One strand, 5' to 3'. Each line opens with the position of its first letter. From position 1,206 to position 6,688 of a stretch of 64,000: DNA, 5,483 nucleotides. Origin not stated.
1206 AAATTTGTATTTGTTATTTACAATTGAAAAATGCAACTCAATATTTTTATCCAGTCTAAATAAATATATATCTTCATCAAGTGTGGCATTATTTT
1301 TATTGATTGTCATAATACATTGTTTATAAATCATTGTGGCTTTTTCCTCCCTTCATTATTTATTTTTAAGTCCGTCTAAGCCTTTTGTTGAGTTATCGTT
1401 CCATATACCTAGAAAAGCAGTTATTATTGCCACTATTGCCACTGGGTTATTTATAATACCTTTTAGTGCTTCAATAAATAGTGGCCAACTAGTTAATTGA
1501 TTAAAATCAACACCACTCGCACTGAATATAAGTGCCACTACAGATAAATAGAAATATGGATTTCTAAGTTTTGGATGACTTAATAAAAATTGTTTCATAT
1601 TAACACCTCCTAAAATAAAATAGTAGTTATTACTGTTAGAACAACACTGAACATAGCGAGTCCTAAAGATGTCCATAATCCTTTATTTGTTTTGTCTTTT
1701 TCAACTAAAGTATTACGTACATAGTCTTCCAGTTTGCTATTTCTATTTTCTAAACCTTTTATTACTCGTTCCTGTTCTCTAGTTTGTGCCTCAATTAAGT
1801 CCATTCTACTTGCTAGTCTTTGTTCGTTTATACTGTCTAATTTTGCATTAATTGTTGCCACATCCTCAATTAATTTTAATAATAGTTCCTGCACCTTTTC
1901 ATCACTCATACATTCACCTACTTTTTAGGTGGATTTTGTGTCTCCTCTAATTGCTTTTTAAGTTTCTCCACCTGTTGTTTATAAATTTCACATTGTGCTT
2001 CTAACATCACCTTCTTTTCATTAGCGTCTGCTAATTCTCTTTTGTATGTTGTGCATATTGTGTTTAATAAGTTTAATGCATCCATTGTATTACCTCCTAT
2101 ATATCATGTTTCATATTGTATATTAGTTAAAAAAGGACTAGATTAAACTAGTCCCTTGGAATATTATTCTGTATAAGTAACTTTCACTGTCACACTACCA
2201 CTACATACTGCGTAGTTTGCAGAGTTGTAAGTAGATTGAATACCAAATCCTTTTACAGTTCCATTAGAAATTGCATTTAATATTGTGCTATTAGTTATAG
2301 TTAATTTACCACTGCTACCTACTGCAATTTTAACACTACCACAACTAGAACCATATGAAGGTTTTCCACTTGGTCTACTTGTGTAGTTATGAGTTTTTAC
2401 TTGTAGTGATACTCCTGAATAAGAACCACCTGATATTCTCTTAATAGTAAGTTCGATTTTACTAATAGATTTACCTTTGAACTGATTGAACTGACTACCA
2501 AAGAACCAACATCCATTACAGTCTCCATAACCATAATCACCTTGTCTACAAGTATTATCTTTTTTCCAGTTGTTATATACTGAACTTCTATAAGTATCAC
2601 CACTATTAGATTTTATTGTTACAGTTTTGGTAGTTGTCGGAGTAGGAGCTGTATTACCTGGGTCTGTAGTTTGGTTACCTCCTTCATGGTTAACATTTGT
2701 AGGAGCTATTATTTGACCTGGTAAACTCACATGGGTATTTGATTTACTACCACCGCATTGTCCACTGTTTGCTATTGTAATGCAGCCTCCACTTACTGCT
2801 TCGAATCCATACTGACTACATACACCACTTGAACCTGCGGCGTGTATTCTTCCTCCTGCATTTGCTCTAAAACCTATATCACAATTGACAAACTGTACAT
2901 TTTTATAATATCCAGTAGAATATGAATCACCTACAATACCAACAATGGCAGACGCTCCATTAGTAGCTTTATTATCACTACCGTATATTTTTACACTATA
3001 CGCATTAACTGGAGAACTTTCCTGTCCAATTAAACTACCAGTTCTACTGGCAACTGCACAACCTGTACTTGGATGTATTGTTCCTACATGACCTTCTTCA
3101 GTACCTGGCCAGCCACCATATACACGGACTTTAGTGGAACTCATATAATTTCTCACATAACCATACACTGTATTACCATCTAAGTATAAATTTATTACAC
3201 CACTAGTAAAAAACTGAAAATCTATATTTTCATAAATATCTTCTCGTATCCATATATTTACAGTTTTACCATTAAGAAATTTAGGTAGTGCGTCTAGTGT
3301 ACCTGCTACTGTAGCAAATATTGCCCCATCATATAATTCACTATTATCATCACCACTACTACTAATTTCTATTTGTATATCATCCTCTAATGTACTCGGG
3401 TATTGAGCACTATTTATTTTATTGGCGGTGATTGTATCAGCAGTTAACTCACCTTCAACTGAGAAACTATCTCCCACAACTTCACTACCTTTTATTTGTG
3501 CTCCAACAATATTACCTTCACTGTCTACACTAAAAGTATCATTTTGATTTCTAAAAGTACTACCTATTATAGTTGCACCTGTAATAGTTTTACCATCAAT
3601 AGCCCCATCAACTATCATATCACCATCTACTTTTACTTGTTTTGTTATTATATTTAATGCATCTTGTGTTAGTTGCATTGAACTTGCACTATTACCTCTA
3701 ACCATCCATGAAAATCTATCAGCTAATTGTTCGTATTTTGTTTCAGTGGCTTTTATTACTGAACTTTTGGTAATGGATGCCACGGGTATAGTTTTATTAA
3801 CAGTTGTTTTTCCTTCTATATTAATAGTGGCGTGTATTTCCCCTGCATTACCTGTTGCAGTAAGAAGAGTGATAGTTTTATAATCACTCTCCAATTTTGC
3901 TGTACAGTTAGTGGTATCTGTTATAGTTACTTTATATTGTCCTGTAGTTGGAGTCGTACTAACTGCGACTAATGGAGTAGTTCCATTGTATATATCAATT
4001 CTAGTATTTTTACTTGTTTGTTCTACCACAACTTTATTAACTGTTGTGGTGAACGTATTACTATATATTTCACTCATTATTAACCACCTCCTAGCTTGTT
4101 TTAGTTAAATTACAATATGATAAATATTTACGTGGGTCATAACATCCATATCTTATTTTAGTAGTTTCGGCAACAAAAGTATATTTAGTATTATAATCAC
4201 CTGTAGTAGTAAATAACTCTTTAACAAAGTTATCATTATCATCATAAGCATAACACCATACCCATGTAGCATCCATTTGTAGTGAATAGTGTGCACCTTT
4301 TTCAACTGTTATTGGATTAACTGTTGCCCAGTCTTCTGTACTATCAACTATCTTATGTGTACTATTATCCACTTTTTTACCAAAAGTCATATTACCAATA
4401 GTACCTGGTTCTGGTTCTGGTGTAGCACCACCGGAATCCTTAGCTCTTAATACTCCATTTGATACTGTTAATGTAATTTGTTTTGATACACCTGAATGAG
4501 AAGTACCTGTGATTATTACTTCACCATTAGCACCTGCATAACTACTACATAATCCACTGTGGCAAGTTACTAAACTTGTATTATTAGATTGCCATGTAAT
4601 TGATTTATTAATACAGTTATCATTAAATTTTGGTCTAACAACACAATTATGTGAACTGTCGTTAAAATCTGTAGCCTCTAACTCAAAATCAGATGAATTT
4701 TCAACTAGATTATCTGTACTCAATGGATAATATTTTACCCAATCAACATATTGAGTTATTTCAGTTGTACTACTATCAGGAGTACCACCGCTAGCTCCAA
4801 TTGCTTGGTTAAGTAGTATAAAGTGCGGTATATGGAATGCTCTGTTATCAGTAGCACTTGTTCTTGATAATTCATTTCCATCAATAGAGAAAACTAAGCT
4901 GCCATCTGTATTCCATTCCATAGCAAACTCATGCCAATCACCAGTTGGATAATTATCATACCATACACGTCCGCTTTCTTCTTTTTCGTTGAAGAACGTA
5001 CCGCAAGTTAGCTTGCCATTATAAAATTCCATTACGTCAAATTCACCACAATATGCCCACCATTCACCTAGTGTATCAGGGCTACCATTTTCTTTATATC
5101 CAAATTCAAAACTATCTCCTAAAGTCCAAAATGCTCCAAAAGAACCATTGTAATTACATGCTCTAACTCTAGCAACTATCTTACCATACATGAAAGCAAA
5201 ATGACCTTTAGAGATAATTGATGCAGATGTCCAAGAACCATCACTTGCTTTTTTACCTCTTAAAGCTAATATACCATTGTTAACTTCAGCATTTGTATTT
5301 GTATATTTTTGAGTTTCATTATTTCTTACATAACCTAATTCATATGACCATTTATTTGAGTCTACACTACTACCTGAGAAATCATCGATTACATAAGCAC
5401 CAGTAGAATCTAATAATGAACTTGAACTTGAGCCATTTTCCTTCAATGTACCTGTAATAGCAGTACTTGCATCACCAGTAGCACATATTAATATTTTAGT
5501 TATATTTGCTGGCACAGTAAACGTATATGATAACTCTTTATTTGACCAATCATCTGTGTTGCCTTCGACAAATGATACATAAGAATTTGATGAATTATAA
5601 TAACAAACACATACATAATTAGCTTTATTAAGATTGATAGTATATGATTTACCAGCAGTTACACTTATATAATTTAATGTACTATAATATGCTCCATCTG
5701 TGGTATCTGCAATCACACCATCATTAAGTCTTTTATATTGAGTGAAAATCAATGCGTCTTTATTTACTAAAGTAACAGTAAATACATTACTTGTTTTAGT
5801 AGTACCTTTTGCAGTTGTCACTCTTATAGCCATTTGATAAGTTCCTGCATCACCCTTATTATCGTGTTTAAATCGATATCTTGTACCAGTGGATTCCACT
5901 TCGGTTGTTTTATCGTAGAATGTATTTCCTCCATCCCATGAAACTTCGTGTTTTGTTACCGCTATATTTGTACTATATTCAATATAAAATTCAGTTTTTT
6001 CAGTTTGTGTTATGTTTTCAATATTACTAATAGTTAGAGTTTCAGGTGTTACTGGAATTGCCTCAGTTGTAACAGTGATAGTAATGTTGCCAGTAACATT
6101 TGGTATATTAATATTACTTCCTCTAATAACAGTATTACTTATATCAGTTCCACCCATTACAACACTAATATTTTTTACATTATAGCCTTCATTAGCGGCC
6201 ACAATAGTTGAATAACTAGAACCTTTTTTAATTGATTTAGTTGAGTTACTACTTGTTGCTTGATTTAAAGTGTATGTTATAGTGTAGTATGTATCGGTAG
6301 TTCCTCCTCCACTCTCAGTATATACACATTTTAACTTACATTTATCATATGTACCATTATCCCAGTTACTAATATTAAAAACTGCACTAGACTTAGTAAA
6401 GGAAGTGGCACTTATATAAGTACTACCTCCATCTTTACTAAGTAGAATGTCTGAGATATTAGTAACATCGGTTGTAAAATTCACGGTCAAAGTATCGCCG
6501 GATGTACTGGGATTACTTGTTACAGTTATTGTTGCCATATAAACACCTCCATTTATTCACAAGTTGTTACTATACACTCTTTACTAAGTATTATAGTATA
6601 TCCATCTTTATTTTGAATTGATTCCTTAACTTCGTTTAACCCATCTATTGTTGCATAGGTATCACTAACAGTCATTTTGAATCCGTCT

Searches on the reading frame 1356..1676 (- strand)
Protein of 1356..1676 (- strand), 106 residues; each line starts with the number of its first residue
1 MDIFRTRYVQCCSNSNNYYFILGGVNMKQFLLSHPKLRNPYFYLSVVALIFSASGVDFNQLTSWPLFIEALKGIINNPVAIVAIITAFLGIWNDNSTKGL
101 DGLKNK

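Call 56: search_protein_families(library=pfam, proteins=[window:1356-1676:-], max_evalue=0.001)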
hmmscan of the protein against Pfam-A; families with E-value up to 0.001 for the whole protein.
window:1356-1676:- (106 aa): 1 family
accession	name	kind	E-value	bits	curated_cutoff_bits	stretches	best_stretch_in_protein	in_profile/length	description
PF04531.18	Phage_holin_1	-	2e-05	25.5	22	1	37-100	7-69/82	Bacteriophage holin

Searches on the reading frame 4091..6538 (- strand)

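Call 56: search_protein_families(library=pfam, proteins=[window:4091-6538:-], max_evalue=0.001)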
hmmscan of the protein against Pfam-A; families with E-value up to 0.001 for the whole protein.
window:4091-6538:- (815 aa): 1 family
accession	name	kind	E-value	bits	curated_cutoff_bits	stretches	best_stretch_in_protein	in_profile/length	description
PF19077.6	Big_13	-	0.0007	20.5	27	1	170-256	17-99/102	Bacterial Ig-like domain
